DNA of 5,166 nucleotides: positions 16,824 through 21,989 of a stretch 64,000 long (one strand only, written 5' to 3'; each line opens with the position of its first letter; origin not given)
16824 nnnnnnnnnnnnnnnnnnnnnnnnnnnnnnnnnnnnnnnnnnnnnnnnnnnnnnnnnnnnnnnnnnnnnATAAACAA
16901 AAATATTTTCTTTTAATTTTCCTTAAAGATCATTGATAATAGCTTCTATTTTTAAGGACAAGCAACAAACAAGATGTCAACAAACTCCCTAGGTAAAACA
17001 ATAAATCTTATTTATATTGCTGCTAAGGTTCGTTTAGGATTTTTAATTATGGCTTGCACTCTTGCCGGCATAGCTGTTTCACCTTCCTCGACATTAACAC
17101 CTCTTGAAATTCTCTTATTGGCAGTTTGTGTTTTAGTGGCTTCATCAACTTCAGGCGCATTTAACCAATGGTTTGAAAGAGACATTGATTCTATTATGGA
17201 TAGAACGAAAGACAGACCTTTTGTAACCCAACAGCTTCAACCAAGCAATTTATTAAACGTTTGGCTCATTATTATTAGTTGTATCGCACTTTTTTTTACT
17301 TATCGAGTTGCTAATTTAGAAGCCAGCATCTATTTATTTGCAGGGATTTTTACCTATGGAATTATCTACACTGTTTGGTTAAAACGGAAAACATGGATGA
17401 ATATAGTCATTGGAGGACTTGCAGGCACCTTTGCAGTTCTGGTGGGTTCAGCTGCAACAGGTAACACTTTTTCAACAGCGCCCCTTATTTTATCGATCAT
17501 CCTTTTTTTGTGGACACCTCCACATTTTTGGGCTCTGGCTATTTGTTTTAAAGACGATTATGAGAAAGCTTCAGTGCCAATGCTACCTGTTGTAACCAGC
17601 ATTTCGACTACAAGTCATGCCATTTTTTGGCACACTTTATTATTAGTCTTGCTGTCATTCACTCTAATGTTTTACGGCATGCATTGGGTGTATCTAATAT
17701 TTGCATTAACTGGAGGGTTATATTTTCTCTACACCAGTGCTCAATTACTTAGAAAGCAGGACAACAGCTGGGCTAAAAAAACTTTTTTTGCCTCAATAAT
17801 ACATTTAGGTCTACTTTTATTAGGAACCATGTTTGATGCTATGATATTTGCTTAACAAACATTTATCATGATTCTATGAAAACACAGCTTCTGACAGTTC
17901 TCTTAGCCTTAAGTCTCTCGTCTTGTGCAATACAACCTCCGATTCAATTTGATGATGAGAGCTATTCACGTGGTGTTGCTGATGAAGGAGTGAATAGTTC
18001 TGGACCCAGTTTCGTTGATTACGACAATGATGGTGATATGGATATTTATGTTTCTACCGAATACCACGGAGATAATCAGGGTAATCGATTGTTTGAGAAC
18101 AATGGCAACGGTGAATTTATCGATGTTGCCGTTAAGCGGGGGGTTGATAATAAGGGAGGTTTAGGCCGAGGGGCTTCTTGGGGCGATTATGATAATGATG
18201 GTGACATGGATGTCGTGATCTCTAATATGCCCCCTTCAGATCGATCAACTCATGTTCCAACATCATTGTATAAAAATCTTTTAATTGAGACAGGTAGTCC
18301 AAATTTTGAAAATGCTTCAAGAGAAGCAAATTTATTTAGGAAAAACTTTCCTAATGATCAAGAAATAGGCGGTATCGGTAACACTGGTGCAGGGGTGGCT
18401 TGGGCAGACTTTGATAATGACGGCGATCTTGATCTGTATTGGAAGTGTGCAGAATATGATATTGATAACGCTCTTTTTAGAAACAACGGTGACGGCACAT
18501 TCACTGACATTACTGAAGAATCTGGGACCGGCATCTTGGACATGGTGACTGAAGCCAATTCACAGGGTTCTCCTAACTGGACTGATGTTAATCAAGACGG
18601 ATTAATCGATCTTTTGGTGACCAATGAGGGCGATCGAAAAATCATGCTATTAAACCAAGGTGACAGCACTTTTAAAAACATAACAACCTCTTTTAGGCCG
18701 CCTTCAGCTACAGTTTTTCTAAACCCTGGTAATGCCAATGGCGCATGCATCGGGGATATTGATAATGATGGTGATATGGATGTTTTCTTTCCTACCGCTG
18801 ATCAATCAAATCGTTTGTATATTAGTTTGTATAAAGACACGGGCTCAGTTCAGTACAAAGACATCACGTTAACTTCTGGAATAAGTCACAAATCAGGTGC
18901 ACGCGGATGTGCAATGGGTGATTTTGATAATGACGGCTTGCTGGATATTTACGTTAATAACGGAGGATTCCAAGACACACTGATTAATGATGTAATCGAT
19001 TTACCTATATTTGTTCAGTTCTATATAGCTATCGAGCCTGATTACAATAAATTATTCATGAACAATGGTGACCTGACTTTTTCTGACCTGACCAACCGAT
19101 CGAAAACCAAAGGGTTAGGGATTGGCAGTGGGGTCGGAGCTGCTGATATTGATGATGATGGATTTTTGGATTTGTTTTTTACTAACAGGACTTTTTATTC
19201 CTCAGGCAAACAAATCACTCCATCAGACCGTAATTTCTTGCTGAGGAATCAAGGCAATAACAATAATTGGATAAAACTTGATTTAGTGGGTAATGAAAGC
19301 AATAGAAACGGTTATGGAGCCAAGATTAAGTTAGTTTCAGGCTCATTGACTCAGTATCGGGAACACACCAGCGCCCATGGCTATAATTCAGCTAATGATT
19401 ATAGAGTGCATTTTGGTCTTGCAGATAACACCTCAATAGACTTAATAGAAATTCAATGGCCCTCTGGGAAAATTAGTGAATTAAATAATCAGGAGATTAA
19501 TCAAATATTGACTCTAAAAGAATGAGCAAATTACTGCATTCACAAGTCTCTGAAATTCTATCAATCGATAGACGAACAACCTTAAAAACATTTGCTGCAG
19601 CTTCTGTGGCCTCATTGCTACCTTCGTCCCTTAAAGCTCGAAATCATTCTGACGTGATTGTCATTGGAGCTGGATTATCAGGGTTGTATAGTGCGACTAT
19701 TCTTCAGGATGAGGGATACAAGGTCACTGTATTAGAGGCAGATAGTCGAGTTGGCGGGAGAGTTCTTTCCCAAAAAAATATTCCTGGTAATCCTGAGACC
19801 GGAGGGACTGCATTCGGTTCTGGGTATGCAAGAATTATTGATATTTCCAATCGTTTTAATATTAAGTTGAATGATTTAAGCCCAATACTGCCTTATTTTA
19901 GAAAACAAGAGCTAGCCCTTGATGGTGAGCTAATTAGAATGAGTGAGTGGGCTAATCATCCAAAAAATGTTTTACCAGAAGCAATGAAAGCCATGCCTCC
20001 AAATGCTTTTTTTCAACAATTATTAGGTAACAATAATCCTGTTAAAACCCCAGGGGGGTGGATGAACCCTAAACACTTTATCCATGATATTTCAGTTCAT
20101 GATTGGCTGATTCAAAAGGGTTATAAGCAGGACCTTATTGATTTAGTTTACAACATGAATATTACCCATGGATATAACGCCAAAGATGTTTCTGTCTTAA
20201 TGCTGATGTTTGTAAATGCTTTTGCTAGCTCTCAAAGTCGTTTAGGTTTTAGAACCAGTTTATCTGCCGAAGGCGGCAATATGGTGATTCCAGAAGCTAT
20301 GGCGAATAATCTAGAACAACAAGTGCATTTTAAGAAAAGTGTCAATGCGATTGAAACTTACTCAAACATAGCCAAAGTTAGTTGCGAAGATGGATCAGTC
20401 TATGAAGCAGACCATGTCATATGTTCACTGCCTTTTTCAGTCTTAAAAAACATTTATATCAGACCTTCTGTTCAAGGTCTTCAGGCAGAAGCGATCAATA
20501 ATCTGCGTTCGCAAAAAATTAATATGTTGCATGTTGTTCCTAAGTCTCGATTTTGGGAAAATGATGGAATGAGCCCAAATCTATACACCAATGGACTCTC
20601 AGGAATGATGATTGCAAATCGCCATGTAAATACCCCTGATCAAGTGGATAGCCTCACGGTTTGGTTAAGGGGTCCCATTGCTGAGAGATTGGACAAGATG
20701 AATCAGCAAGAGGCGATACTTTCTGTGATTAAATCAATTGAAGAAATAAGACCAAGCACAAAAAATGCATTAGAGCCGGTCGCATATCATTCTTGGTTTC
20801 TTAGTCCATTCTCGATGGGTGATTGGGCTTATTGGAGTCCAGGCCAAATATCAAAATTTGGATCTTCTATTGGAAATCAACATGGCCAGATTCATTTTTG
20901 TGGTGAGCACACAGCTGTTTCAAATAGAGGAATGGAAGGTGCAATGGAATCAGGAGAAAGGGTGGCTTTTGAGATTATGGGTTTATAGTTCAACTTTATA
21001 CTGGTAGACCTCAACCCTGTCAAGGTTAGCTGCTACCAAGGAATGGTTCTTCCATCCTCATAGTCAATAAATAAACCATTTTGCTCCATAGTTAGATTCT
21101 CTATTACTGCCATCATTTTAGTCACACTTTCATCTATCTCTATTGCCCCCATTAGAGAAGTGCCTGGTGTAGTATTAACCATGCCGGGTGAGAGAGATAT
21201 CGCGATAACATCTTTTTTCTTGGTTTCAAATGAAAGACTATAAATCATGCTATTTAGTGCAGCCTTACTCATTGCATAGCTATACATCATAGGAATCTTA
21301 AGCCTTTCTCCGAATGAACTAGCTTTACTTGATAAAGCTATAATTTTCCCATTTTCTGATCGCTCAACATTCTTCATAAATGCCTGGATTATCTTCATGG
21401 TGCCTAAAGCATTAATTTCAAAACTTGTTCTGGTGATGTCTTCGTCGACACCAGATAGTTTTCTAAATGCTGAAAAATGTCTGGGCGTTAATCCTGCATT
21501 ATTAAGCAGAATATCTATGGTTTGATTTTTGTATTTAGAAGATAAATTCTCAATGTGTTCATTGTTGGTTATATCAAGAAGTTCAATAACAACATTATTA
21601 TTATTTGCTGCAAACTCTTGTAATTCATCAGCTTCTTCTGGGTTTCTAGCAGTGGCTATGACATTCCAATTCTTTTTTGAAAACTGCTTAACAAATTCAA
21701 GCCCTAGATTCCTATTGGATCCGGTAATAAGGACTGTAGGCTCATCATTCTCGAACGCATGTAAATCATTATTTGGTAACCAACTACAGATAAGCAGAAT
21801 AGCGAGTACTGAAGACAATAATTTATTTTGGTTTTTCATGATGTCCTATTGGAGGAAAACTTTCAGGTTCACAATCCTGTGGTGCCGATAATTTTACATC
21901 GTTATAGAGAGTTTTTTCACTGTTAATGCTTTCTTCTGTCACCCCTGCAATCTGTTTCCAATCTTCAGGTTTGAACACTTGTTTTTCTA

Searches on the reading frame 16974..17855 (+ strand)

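Call 22: search_protein_families(library=pfam, max_evalue=0.00001, proteins=[window:16974-17855:+])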
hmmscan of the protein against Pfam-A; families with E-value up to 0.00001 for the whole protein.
window:16974-17855:+ (293 aa): 1 family
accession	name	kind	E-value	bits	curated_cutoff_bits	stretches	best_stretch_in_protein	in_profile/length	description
PF01040.23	UbiA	-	1.6e-51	175.5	34.2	1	26-274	2-248/250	UbiA prenyltransferase family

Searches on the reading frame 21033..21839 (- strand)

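Call 22: search_protein_families(library=pfam, max_evalue=0.00001, proteins=[window:21033-21839:-])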
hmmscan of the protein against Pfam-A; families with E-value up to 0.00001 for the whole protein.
window:21033-21839:- (268 aa): 3 families
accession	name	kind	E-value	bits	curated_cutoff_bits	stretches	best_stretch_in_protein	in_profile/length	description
PF00106.31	adh_short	-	2e-32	112.7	26.6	1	35-224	2-185/195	short chain dehydrogenase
PF13561.12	adh_short_C2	-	1.4e-24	87.4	27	1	42-252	5-207/236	Enoyl-(Acyl carrier protein) reductase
PF08659.16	KR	-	3.5e-06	27.5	22.6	1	35-200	2-161/180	KR domain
